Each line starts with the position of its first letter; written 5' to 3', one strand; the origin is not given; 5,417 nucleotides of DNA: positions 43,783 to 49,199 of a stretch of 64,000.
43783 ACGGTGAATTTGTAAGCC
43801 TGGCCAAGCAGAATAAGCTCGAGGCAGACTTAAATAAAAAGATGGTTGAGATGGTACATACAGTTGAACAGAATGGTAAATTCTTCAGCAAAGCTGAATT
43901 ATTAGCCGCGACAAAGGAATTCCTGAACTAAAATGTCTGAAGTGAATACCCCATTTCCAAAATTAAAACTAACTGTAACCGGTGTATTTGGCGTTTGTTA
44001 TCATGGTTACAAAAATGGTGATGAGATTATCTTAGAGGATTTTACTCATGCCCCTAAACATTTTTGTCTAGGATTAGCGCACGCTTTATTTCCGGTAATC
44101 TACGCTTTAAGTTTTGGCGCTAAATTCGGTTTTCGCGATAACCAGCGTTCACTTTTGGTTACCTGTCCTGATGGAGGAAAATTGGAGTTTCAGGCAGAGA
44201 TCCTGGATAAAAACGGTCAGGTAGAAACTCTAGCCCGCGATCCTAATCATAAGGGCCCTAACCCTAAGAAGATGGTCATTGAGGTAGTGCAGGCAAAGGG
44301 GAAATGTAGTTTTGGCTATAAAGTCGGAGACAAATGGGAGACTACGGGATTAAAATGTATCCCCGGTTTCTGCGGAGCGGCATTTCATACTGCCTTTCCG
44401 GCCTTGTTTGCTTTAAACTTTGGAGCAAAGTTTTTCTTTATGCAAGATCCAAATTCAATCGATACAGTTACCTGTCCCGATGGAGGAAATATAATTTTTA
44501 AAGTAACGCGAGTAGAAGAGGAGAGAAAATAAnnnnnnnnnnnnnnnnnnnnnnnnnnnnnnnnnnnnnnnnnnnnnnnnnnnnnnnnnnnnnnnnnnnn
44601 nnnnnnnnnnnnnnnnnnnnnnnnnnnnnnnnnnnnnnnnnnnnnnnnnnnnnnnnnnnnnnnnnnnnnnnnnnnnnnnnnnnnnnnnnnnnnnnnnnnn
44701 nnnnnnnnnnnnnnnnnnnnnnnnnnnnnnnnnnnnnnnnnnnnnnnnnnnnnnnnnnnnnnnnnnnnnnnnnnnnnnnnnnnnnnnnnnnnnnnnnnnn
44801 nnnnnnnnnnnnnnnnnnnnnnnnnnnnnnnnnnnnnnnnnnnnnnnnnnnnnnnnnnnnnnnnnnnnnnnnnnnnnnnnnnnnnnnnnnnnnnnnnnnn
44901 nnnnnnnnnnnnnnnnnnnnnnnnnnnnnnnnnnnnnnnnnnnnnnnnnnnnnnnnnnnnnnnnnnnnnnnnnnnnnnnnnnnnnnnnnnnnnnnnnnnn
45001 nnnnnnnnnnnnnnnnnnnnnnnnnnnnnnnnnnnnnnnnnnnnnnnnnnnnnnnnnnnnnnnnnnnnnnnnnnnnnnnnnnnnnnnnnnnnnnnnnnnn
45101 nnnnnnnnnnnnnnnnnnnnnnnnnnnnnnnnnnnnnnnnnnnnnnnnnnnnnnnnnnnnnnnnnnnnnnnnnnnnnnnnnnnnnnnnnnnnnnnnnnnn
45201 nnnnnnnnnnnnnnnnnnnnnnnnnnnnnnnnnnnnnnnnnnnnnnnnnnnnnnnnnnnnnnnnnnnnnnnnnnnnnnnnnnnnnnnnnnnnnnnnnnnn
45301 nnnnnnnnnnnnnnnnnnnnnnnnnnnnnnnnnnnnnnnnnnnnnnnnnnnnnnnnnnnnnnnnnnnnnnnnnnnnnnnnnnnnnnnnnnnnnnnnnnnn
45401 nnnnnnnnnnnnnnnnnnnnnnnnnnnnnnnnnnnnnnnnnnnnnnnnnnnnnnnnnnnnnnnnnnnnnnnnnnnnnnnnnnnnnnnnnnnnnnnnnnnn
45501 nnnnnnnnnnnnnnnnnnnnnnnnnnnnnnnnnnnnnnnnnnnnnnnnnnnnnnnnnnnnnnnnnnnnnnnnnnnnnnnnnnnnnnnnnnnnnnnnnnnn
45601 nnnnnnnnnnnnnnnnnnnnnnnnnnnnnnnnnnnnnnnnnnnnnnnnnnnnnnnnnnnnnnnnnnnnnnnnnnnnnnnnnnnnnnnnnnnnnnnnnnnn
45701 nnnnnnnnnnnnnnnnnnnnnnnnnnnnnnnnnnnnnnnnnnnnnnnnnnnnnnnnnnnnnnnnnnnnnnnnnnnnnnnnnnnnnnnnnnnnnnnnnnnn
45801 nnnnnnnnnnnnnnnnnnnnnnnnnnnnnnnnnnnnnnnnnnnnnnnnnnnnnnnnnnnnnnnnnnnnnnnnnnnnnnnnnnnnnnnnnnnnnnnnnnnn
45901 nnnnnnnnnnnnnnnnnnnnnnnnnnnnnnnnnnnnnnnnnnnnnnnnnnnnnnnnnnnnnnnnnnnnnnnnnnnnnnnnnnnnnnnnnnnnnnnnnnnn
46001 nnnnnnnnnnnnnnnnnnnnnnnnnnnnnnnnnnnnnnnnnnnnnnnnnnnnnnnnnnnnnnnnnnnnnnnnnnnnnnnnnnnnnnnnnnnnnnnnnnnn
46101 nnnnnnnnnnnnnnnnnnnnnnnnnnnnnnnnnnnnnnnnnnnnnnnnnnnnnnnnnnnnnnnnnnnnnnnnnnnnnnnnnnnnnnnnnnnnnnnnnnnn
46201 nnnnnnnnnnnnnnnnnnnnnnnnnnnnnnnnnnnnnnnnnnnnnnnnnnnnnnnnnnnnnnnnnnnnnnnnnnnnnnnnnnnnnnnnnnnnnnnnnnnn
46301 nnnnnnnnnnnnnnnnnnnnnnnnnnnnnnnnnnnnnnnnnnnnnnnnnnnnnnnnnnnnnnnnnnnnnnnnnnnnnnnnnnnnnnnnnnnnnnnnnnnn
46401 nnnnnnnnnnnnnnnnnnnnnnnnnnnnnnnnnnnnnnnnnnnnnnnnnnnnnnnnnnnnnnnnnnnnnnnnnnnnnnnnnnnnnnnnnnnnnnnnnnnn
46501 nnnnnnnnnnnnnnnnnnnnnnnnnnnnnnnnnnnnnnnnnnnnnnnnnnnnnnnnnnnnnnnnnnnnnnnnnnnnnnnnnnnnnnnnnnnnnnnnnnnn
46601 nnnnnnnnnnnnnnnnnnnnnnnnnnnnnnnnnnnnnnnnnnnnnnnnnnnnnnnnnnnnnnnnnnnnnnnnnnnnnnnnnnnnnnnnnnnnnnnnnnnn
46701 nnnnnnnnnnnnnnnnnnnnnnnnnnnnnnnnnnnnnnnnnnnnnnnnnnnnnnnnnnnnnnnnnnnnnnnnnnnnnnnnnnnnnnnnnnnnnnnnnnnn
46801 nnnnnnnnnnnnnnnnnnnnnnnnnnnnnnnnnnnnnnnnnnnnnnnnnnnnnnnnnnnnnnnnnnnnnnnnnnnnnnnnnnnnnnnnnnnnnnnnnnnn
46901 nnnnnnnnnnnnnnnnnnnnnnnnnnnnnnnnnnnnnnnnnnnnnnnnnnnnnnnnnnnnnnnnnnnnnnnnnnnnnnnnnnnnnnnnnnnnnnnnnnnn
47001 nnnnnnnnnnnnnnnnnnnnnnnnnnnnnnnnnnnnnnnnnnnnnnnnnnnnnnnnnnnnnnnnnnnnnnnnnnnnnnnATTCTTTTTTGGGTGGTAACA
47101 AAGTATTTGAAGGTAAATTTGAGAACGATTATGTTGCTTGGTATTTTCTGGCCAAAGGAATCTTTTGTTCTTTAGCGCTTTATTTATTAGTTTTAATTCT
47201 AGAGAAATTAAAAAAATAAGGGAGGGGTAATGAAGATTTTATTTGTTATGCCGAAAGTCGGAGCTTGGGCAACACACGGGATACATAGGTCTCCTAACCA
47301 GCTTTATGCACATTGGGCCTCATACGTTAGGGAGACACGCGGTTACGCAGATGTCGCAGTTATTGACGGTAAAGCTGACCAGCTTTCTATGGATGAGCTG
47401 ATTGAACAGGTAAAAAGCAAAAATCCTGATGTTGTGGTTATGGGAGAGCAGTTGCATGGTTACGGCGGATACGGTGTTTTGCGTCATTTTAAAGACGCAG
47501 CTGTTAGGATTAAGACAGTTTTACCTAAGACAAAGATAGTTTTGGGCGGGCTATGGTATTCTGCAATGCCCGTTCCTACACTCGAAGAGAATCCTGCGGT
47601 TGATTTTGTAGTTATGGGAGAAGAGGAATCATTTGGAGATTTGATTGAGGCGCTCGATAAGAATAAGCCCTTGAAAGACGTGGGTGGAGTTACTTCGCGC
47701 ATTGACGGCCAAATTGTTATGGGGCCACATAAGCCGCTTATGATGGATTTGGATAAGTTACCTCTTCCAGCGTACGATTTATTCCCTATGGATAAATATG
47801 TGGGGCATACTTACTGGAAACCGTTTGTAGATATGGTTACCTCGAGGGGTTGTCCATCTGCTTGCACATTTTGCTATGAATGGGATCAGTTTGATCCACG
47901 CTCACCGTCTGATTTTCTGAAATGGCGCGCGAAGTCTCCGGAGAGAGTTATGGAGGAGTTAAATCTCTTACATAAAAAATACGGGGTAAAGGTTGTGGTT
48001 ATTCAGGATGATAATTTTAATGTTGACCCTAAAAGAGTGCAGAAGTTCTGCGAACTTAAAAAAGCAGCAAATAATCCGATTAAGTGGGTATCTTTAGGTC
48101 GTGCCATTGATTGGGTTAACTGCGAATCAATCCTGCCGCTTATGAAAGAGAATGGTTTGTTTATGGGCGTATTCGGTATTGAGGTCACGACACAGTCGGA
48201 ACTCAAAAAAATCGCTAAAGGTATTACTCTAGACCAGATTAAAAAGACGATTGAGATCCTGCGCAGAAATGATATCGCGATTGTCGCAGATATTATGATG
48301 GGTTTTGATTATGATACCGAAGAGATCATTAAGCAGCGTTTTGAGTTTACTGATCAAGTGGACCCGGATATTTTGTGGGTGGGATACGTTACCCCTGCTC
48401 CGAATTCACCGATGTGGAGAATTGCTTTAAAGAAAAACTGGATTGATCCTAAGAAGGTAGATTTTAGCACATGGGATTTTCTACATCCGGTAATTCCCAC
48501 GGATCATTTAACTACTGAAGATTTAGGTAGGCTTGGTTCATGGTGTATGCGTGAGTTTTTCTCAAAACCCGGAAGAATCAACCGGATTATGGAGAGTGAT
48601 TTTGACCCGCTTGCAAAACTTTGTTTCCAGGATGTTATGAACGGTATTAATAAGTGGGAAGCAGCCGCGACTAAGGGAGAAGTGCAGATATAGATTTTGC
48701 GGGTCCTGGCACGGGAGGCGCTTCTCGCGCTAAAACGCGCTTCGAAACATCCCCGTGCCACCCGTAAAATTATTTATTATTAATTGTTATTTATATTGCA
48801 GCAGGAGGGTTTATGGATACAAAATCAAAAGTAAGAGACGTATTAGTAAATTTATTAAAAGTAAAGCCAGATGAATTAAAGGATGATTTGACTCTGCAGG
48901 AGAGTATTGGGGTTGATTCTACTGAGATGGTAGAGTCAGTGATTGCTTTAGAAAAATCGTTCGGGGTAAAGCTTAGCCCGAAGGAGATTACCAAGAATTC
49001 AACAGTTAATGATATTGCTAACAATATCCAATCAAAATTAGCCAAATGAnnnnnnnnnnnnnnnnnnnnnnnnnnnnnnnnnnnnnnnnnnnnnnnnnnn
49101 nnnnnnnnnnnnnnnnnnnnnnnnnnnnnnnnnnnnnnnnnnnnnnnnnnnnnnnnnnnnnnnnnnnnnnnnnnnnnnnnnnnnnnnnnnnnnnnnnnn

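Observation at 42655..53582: Compact type-II-PKS-like / unusual-lipid biosynthetic cluster built around a KS and dead-KS heterodimer, ACP and a B12-radical-SAM enzyme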

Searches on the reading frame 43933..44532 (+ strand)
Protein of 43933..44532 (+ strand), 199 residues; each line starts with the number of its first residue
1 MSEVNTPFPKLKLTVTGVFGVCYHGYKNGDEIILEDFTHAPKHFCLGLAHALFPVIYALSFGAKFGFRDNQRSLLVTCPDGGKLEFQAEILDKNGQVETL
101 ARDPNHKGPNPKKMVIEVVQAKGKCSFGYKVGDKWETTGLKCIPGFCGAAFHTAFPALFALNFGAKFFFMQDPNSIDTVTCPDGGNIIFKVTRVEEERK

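Call 4: search_protein_families(library=pfam, proteins=[window:43933-44532:+], max_evalue=0.01)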
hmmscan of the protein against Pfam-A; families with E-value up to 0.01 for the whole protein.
window:43933-44532:+ (199 aa): 0 families

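Call 9: search_protein_families(library=ncbifam, proteins=[window:43933-44532:+], max_evalue=0.01)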
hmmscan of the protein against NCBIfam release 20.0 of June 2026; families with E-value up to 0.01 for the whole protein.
window:43933-44532:+ (199 aa): 1 family
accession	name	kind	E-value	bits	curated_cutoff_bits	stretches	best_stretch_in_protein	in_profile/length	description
TIGR04076.1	TIGR04076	subfamily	1.5e-28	99.2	33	2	112-195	2-90/91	TIGR04076 family protein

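Call 24: find_homologous_proteins(query=window:43933-44532:+, max_evalue=0.00001)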
Query window:43933-44532:+ (199 aa): 843 proteins with E <= 0.00001 among 896 candidates; the best 120 are listed.
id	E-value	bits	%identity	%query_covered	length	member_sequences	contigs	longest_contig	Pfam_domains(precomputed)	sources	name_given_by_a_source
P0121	2.7e-125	434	91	100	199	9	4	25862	-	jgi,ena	jgi:uncharacterized repeat protein (TIGR04076 family)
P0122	2.2e-124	431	92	99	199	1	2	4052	-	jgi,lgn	-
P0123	7.3e-123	426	89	99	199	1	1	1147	-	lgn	-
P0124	6.2e-122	423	91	100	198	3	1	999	-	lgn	-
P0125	3.2e-121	421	89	99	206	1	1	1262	-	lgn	-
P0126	3.4e-121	421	89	100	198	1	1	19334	-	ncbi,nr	ncbi:MAG: TIGR04076 family protein [Candidatus Omnitrophica bacterium]|nr:TIGR04076 family protein [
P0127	4.4e-121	420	90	100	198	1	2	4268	-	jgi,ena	jgi:uncharacterized repeat protein (TIGR04076 family)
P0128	7.6e-121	419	87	100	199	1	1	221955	-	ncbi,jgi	jgi:uncharacterized repeat protein (TIGR04076 family)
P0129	8.9e-121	419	89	99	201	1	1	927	-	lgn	-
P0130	1.0e-120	419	90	99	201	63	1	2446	-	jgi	-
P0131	1.6e-120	418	90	100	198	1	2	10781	-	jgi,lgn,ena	jgi:uncharacterized repeat protein (TIGR04076 family)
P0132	1.7e-120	418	89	99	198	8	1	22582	-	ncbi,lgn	-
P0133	2.5e-120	418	90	100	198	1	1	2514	-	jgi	-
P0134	2.7e-120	418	88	100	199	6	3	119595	-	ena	-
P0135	3.0e-120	418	88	99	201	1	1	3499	-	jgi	-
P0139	1.2e-119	416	88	98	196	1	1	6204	-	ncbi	ncbi:MAG: TIGR04076 family protein [Candidatus Omnitrophota bacterium]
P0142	2.9e-119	414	88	99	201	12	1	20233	-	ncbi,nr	ncbi:MAG: TIGR04076 family protein [Candidatus Omnitrophica bacterium]|nr:TIGR04076 family protein [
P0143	3.2e-119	414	89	100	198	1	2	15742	-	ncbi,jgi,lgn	jgi:uncharacterized repeat protein (TIGR04076 family)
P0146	7.5e-119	413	89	98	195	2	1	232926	-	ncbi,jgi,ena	ncbi:MAG: TIGR04076 family protein [Candidatus Omnitrophota bacterium]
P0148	1.0e-118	413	91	98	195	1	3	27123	-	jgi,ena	jgi:uncharacterized repeat protein (TIGR04076 family)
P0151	1.1e-118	412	88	100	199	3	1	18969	-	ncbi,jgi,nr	ncbi:MAG: TIGR04076 family protein [Candidatus Omnitrophica bacterium]|jgi:uncharacterized repeat pr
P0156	1.7e-118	412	87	98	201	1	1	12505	-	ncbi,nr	ncbi:MAG: TIGR04076 family protein [Candidatus Omnitrophica bacterium]|nr:TIGR04076 family protein [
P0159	1.9e-118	412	88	100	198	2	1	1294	-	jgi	jgi:uncharacterized repeat protein (TIGR04076 family)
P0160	2.2e-118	411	86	99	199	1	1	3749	-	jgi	jgi:uncharacterized repeat protein (TIGR04076 family)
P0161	3.3e-118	411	87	100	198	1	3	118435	-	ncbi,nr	ncbi:MAG: TIGR04076 family protein [Candidatus Omnitrophica bacterium]|nr:TIGR04076 family protein [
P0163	4.3e-118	410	87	98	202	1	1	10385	-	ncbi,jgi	ncbi:MAG: TIGR04076 family protein [Candidatus Omnitrophota bacterium]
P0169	7.0e-118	410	86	100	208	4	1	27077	-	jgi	jgi:uncharacterized repeat protein (TIGR04076 family)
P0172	8.3e-118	410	86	100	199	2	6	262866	-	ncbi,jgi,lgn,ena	jgi:uncharacterized repeat protein (TIGR04076 family)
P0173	8.5e-118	410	87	98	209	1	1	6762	-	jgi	jgi:uncharacterized repeat protein (TIGR04076 family)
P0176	1.1e-117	409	87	99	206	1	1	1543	-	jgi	jgi:uncharacterized repeat protein (TIGR04076 family)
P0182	3.3e-117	408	85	100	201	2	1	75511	-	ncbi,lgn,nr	ncbi:MAG: TIGR04076 family protein [Candidatus Omnitrophica bacterium]|nr:TIGR04076 family protein [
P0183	3.9e-117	407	85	99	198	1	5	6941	-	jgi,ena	jgi:uncharacterized repeat protein (TIGR04076 family)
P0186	4.9e-117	407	86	99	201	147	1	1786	-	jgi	jgi:uncharacterized repeat protein (TIGR04076 family)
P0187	5.0e-117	407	86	100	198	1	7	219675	-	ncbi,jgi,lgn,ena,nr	ncbi:MAG: TIGR04076 family protein [Candidatus Omnitrophota bacterium]|jgi:uncharacterized repeat pr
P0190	7.5e-117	406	87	99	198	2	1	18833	-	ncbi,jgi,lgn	ncbi:MAG: TIGR04076 family protein [Candidatus Omnitrophota bacterium]|jgi:uncharacterized repeat pr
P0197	1.7e-116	405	87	99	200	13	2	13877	-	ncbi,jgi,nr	ncbi:MAG: TIGR04076 family protein [Candidatus Omnitrophica bacterium]|jgi:uncharacterized repeat pr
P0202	4.7e-116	404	87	98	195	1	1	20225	-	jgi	jgi:uncharacterized repeat protein (TIGR04076 family)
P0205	6.7e-116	403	88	98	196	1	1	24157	-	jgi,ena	jgi:uncharacterized repeat protein (TIGR04076 family)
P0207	8.5e-116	403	85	100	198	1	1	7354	-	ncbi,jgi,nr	ncbi:MAG: TIGR04076 family protein [Candidatus Omnitrophica bacterium]|nr:TIGR04076 family protein [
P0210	1.1e-115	403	87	98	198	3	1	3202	-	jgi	jgi:uncharacterized repeat protein (TIGR04076 family)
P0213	1.3e-115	402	86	99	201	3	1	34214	-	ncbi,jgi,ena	ncbi:MAG: TIGR04076 family protein [Candidatus Omnitrophota bacterium]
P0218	2.7e-115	401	85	100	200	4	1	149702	-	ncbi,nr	ncbi:MAG: TIGR04076 family protein [Candidatus Omnitrophica bacterium]|nr:TIGR04076 family protein [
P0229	6.2e-115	400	86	98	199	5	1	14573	-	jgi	jgi:uncharacterized repeat protein (TIGR04076 family)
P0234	1.1e-114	399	84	100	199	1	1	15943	-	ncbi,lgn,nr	ncbi:MAG: TIGR04076 family protein [Candidatus Omnitrophica bacterium]|nr:TIGR04076 family protein [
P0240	1.6e-114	399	84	99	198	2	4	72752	-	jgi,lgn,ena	jgi:uncharacterized repeat protein (TIGR04076 family)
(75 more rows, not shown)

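Call 39: predict_structure(alignment_id=A3)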
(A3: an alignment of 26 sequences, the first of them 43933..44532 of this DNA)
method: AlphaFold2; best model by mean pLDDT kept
length: 199 residues; sequences in the alignment: 26
mean_pLDDT: 75.9   pTM: 0.62
mean pLDDT of the five models: 75.9, 69.7, 64.9, 64.5, 48.5
residues with pLDDT >= 90: 3; 70-90: 149; 50-70: 42; < 50: 5
segments of 3 or more residues with pLDDT < 50: 197-199
pLDDT, mean of each block of 10 residues (from residue 1): 61 89 85 71 65 74 71 75 86 83 77 86 80 84 68 73 76 69 79 67
secondary structure, 60 per line:
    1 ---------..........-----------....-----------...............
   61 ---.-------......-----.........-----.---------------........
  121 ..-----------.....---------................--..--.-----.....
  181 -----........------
elements in order: E10-19 E31-34 H46-60 E72-77 E83-91 E113-122 E134-138 H148-163 E176-180 E186-193

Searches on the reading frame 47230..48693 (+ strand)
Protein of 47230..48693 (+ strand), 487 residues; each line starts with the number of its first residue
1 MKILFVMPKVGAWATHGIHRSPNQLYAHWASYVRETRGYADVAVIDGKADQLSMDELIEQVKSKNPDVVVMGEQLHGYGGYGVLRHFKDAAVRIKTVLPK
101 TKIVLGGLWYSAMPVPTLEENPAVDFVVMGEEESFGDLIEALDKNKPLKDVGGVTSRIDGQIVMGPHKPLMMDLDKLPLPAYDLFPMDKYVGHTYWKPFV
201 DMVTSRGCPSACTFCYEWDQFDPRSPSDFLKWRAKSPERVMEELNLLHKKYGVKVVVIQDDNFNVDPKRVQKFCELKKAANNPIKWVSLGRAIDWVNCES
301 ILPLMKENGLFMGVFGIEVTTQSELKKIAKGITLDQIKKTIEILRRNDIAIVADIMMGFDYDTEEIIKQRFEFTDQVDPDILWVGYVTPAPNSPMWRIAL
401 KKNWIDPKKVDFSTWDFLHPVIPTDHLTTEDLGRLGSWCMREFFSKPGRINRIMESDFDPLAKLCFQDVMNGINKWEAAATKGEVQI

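Call 4: search_protein_families(library=pfam, proteins=[window:47230-48693:+], max_evalue=0.01)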
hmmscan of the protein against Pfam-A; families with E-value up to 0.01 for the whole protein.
window:47230-48693:+ (487 aa): 2 families
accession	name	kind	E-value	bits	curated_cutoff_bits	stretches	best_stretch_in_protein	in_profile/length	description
PF04055.27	Radical_SAM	-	7.7e-21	75.4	29.5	1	202-372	1-164/166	Radical SAM superfamily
PF02310.24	B12-binding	-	1.2e-09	38.4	32.1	1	32-134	23-115/121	B12 binding domain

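Call 9: search_protein_families(library=ncbifam, proteins=[window:47230-48693:+], max_evalue=0.01)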
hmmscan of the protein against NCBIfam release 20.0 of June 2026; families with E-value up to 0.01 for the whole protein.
window:47230-48693:+ (487 aa): 22 families
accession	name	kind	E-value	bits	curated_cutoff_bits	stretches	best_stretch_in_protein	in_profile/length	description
TIGR02026.1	BchE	equivalog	1.3e-60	205.7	481.35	1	3-432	2-416/497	magnesium-protoporphyrin IX monomethyl ester anaerobic oxidative cyclase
TIGR03471.1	HpnJ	equivalog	4.9e-46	157.6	577.6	1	42-455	47-444/472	hopanoid biosynthesis associated radical SAM protein HpnJ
NF050148.1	rSAM_ApyD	equivalog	3e-33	115.1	750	1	90-365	93-354/645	RiPP biosynthesis radical SAM protein ApyD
NF038361.1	rSAM_Sden_1168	equivalog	2.3e-31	109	575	1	91-400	161-474/560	Sden_1168 family B12-binding radical SAM P-methyltransferase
TIGR04479.1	bcpD_PhpK_rSAM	subfamily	5.6e-28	97.6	600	1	132-396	181-428/504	PhpK family radical SAM P-methyltransferase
TIGR04367.1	HpnR_B12_rSAM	equivalog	4.1e-25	88.3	650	1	40-425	37-395/490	hopanoid C-3 methylase HpnR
TIGR04385.1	B12_rSAM_cofa1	equivalog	1.4e-24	87.1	450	1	38-377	34-364/438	B12 lower ligand biosynthesis radical SAM protein BzaD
TIGR03975.1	rSAM_ocin_1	subfamily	8.1e-23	80.7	281.85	1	92-262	149-320/606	RiPP maturation radical SAM C-methyltransferase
NF033070.1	rSAM_AprD4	equivalog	6.1e-22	78.1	500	1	165-435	161-423/456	AprD4 family radical SAM diol-dehydratase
TIGR04072.2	rSAM_ladder_B12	equivalog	8.2e-20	70.8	360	1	42-408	35-381/443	lipid biosynthesis B12-binding/radical SAM protein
NF033712.0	B12_rSAM_KedN5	subfamily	1.5e-19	69.7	700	1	45-357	44-350/624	KedN5 family methylcobalamin-dependent radical SAM C-methyltransferase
TIGR04014.1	B12_SAM_MJ_0865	equivalog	5.8e-17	61.6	360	1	100-402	68-361/434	methyl-coenzyme M reductase glutamine C-methyltransferase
TIGR04013.1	B12_SAM_MJ_1487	hypoth_equivalog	2.5e-12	46.4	251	2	88-215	57-167/382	TIGR04013 family B12-binding domain/radical SAM domain-containing protein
TIGR04190.1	B12_SAM_Ta0216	equivalog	3.4e-12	45.7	500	1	93-279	102-297/554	TIGR04190 family B12-binding domain/radical SAM domain protein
TIGR04295.1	B12_rSAM_oligo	hypoth_equivalog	1.5e-10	40.3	400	1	37-385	38-367/422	TIGR04295 family B12-binding domain-containing radical SAM protein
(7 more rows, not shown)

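Call 22: search_solved_structures(query=window:47230-48693:+, max_evalue=0.001)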
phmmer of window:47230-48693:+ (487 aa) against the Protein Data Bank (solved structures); distinct sequences matched with E-value up to 0.001: 6.
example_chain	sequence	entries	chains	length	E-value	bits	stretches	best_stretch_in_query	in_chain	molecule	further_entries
6fd2_B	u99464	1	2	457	4.7e-16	61.7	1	164-436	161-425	Putative apramycin biosynthetic oxidoreductase 4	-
7kdx_A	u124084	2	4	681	3.8e-07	32.4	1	90-279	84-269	Methyltransferase TokK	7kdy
9n1b_A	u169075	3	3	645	1.1e-06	30.8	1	130-395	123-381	Radical SAM protein | Radical SAM enzyme CysS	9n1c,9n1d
9ccb_A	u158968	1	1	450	3.6e-06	29.1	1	122-394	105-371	Radical SAM core domain-containing protein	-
2qgq_A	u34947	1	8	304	0.00012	24.1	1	197-383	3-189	Protein TM_1862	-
4jc0_A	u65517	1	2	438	0.00023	23.2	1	197-383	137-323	Ribosomal protein S12 methylthiotransferase RimO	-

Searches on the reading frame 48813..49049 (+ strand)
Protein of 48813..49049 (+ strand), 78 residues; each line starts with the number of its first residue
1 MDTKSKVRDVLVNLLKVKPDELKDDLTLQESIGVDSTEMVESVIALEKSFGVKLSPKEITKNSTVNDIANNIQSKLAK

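Call 4: search_protein_families(library=pfam, proteins=[window:48813-49049:+], max_evalue=0.01)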
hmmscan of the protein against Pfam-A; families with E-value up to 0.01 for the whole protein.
window:48813-49049:+ (78 aa): 2 families
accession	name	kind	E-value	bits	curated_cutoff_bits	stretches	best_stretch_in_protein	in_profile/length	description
PF00550.31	PP-binding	-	8e-11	42.5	20.8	1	6-70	2-65/67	Phosphopantetheine attachment site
PF23297.2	ACP_SdgA_C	-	0.0023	18.4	27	1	4-77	12-84/95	Highly reducing polyketide synthase sdgA, C-terminal ACP domain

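Call 9: search_protein_families(library=ncbifam, proteins=[window:48813-49049:+], max_evalue=0.01)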
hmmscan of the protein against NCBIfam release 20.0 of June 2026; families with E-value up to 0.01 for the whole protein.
window:48813-49049:+ (78 aa): 17 families
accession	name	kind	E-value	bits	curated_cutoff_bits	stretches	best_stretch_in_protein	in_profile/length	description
NF002148.0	PRK00982.1-2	subfamily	2.6e-14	52.8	71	1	2-75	4-77/79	acyl carrier protein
TIGR00517.1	acyl_carrier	equivalog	1.3e-11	44.2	70.45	1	2-75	3-76/77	acyl carrier protein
NF002150.0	PRK00982.1-4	subfamily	1.1e-10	41.6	66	1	5-75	8-78/80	acyl carrier protein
NF002151.0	PRK00982.1-5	equivalog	2.6e-10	40.3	92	1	2-75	3-76/78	acyl carrier protein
NF002149.0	PRK00982.1-3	equivalog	4.1e-10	39.4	106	1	4-75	5-76/78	acyl carrier protein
NF003757.0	PRK05350.1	equivalog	2.6e-09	37.1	65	1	5-77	9-81/83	acyl carrier protein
NF006031.0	PRK08172.1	equivalog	2.3e-08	34.6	76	1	1-76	3-78/82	acyl carrier protein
NF058660.1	cispen_ACP_AmcB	equivalog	1.5e-07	31.5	80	1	3-74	2-77/80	cispentacin biosynthesis acyl carrier protein AmcB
NF002147.0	PRK00982.1-1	equivalog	2.5e-07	30.4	84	1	10-75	15-80/83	acyl carrier protein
NF009104.0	PRK12449.1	equivalog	4.2e-07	29.8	70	1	4-76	3-79/80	acyl carrier protein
NF004533.0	PRK05883.1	equivalog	1.1e-06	28.4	72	1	7-76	28-97/100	acyl carrier protein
NF040636.1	AcpM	exception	1.7e-05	24.8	146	1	11-74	14-77/93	meromycolate extension acyl carrier protein AcpM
NF005079.0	PRK06508.1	equivalog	0.00015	22.1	83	1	3-62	4-63/93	acyl carrier protein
NF005480.0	PRK07081.1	equivalog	0.00032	20.6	72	1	4-63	2-62/83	acyl carrier protein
TIGR04069.1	ocin_ACP_rel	hypoth_equivalog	0.00035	21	70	1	6-70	5-75/77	peptide maturation system acyl carrier-related protein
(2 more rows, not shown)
